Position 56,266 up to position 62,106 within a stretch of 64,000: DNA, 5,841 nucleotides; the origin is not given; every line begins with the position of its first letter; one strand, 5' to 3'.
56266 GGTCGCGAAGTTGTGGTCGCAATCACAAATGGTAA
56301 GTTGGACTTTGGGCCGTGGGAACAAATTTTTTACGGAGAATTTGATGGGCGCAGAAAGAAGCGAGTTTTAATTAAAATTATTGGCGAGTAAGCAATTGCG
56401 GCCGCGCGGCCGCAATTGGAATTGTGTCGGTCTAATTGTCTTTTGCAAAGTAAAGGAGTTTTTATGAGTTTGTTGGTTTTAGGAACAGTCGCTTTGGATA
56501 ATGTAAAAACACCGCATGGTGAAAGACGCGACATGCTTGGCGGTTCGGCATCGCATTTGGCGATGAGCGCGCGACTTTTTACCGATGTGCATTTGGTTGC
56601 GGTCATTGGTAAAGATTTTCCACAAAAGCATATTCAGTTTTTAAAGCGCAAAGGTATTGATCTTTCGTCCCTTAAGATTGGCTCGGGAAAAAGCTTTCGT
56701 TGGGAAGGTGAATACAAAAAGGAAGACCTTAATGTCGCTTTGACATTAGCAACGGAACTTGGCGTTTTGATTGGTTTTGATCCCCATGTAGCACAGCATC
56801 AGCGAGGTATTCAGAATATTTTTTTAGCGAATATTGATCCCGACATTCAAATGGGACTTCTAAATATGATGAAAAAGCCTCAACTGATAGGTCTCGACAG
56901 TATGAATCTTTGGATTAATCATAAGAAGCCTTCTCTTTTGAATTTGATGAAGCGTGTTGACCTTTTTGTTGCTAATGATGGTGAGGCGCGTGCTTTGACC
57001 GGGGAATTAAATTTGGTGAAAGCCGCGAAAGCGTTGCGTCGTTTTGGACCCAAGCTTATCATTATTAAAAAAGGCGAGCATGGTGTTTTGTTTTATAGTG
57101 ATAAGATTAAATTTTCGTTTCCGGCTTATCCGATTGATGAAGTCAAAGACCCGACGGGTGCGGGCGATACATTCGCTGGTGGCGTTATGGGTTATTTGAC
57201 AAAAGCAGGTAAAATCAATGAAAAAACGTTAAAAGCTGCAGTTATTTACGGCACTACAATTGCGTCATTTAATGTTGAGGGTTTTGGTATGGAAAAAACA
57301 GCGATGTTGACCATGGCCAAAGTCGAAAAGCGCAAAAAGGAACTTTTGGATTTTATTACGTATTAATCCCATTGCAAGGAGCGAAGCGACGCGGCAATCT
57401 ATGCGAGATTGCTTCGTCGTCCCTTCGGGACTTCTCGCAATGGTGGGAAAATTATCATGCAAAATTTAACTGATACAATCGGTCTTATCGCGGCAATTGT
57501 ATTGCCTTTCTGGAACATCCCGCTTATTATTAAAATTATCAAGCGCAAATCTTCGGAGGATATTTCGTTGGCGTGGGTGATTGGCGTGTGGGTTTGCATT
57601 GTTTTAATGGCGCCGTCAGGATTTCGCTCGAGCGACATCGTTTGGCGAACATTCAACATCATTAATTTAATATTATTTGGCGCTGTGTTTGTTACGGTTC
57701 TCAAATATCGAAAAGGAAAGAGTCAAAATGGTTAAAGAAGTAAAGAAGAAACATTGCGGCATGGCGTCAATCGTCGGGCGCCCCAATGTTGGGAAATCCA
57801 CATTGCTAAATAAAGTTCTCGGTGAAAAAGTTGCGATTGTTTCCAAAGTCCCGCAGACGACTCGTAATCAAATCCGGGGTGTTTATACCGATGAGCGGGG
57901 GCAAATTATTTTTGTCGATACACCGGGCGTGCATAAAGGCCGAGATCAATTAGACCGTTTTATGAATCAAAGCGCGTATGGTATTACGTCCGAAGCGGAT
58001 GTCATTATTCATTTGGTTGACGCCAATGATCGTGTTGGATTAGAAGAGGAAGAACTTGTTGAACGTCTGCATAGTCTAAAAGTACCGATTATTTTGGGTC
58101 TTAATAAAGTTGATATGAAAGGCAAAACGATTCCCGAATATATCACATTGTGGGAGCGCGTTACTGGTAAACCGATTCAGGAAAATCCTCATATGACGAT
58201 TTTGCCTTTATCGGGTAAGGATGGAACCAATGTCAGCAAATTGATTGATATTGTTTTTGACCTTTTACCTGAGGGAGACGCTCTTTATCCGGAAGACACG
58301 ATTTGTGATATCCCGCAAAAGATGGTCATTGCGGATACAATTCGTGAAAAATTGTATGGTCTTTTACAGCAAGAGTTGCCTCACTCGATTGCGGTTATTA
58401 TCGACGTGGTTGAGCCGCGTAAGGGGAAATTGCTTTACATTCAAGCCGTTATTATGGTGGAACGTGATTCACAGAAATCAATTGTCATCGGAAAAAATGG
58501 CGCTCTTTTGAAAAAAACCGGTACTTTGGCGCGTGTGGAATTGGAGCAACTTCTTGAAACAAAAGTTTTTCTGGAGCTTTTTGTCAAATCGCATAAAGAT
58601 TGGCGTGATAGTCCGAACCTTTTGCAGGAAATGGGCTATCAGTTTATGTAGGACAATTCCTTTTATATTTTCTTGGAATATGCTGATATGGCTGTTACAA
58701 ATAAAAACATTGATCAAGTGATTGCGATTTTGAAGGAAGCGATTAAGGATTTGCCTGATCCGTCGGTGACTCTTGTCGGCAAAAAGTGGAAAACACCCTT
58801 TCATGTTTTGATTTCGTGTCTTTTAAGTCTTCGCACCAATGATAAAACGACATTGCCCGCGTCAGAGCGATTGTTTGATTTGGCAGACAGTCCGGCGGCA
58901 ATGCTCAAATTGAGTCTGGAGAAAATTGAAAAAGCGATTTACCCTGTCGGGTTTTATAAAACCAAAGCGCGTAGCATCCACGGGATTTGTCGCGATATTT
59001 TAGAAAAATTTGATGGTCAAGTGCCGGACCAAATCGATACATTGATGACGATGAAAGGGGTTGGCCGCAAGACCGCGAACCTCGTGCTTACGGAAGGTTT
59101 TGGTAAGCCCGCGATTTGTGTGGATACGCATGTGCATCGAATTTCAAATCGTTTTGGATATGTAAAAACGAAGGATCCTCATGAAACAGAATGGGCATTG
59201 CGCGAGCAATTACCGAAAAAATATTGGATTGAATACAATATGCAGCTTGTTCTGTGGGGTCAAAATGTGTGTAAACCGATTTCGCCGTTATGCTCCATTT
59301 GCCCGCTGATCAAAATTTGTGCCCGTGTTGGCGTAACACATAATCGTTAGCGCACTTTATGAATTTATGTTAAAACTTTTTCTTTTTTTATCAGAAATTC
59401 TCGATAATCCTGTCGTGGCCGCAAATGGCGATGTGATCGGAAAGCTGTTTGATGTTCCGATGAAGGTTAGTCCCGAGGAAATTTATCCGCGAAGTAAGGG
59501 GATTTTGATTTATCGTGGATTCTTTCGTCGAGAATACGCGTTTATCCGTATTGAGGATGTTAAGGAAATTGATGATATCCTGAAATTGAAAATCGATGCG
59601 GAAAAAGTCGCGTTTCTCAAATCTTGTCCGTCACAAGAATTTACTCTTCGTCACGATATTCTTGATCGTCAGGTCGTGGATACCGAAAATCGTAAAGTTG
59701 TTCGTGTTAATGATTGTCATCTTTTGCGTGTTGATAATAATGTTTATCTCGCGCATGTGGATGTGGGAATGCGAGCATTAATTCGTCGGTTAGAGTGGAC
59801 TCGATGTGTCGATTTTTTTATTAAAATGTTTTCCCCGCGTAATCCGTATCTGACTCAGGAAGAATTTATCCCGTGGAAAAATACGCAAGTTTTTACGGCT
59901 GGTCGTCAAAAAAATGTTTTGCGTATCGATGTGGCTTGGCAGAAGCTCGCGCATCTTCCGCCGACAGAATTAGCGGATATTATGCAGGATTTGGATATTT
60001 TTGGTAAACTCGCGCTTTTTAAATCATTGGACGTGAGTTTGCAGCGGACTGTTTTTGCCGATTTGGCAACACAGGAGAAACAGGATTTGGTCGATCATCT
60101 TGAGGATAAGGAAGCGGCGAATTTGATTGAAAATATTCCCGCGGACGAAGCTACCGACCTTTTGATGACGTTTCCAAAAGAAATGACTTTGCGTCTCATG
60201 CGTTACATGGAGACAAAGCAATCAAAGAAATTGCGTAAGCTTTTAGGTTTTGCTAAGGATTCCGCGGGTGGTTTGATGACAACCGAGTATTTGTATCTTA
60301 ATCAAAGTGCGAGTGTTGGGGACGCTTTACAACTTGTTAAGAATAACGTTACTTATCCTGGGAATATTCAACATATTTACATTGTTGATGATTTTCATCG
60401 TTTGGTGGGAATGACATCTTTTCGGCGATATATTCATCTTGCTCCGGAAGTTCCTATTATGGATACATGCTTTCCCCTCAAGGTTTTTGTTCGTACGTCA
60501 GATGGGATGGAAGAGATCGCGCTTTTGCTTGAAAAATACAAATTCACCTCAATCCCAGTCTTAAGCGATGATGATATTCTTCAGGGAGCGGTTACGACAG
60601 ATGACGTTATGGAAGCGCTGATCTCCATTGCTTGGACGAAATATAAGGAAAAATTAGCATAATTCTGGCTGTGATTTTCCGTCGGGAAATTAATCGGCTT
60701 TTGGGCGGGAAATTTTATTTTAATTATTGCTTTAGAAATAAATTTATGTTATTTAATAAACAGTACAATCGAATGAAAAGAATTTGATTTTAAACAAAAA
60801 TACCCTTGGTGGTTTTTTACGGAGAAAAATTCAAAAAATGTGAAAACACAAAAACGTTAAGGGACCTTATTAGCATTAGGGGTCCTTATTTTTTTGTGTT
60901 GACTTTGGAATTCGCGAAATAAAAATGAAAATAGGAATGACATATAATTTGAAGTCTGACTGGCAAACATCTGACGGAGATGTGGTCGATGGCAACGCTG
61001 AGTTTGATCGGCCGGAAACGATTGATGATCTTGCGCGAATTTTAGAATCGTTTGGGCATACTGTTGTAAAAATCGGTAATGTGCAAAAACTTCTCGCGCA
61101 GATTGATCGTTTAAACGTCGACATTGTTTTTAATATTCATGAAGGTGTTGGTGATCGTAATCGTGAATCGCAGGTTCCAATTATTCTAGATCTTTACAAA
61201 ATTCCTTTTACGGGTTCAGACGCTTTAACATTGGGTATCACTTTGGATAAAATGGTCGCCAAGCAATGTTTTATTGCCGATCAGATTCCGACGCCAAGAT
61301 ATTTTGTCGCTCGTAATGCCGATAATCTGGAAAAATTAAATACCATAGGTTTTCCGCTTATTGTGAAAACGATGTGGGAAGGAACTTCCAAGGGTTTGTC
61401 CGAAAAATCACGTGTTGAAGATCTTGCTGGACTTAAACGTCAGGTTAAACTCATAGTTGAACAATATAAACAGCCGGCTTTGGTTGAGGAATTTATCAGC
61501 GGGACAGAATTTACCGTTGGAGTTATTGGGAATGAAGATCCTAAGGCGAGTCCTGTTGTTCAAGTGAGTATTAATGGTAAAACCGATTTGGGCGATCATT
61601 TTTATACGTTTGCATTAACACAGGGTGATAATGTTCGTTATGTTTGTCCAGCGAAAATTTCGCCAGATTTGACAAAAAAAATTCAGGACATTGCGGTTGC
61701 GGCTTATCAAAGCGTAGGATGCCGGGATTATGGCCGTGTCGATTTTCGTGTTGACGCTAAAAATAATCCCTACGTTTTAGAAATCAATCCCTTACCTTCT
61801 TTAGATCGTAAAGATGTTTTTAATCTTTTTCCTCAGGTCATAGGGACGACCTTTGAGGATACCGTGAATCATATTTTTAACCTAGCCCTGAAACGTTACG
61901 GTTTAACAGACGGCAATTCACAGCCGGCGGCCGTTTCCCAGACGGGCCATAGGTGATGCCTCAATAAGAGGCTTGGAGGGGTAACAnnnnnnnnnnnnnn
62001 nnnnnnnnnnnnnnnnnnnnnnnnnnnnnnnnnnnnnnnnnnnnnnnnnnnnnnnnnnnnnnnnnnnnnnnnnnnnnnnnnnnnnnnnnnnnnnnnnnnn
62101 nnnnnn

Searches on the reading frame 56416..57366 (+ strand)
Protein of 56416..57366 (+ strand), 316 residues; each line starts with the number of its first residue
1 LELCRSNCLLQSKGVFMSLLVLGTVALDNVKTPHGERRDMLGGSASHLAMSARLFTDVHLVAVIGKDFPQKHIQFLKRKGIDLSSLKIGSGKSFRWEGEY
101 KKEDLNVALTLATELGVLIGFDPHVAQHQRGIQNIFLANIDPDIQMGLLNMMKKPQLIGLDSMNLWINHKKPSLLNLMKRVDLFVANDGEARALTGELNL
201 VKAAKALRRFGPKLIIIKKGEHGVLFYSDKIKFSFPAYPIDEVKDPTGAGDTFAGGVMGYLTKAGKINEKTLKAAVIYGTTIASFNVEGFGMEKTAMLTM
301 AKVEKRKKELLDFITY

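Call 42: search_protein_families(library=pfam, proteins=[window:56416-57366:+], max_evalue=0.0001)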
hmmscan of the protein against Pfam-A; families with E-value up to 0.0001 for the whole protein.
window:56416-57366:+ (316 aa): 2 families
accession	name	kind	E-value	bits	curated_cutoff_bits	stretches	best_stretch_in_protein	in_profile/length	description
PF00294.29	PfkB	-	7.2e-27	94.9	25.8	1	166-291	170-294/302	pfkB family carbohydrate kinase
PF08543.17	Phos_pyr_kin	-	6.5e-05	22.9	27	1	176-274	115-224/246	Phosphomethylpyrimidine kinase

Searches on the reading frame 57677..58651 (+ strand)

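Call 43: search_protein_families(library=pfam, proteins=[window:57677-58651:+], max_evalue=0.0001)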
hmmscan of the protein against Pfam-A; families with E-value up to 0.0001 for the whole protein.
window:57677-58651:+ (324 aa): 7 families
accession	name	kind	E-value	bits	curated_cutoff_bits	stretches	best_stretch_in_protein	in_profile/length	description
PF01926.29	MMR_HSR1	-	8.6e-27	93.9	21.9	1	31-144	3-113/113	50S ribosome-binding GTPase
PF07650.23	KH_2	-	2.4e-15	56.6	22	1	233-310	1-78/78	KH domain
PF00009.33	GTP_EFTU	-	6.6e-14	52.4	26.5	1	71-198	65-187/188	Elongation factor Tu GTP binding domain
PF02421.24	FeoB_N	-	3.6e-13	49.8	27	1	31-150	4-120/156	Ferrous iron transport protein B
PF00350.29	Dynamin_N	-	2.3e-09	38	27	0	32-63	3-34/168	Dynamin family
PF04548.22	AIG1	-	6e-06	26.2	27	1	32-133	5-109/212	AIG1 family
PF03193.22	RsgA_GTPase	-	4.5e-05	23.8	30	0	11-86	92-169/174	RsgA GTPase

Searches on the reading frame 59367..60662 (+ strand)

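Call 30: search_protein_families(library=ncbifam, proteins=[window:59367-60662:+], max_evalue=1e-10)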
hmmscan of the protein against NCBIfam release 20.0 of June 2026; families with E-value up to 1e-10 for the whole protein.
window:59367-60662:+ (431 aa): 1 family
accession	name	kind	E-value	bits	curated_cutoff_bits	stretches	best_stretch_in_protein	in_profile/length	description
TIGR00400.1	mgtE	equivalog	4.2e-41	141.2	232.75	1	188-425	21-258/450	magnesium transporter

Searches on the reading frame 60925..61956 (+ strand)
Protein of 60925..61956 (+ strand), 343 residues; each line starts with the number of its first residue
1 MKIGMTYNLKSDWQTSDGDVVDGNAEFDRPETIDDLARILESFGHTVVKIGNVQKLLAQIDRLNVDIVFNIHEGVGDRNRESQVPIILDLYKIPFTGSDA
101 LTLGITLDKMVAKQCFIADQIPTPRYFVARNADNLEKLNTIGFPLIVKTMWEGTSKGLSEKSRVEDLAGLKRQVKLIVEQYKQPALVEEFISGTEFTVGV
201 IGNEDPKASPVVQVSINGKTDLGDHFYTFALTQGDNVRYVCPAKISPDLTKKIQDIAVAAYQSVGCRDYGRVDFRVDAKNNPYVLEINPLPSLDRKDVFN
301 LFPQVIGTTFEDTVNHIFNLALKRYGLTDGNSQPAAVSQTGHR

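Call 43: search_protein_families(library=pfam, proteins=[window:60925-61956:+], max_evalue=0.0001)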
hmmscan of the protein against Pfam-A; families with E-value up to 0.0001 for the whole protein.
window:60925-61956:+ (343 aa): 4 families
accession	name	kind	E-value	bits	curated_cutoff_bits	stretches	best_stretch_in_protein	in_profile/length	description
PF07478.18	Dala_Dala_lig_C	-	8e-33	114.1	24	1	137-317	31-202/204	D-ala D-ala ligase C-terminus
PF02655.19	ATP-grasp_3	-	1.8e-06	28.6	23.2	1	108-289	3-155/160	ATP-grasp domain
PF13535.11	ATP-grasp_4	-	2.2e-06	27.8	27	1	142-290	2-151/160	ATP-grasp domain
PF02222.28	ATP-grasp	-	3.1e-05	24.2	27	0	118-263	5-136/179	ATP-grasp domain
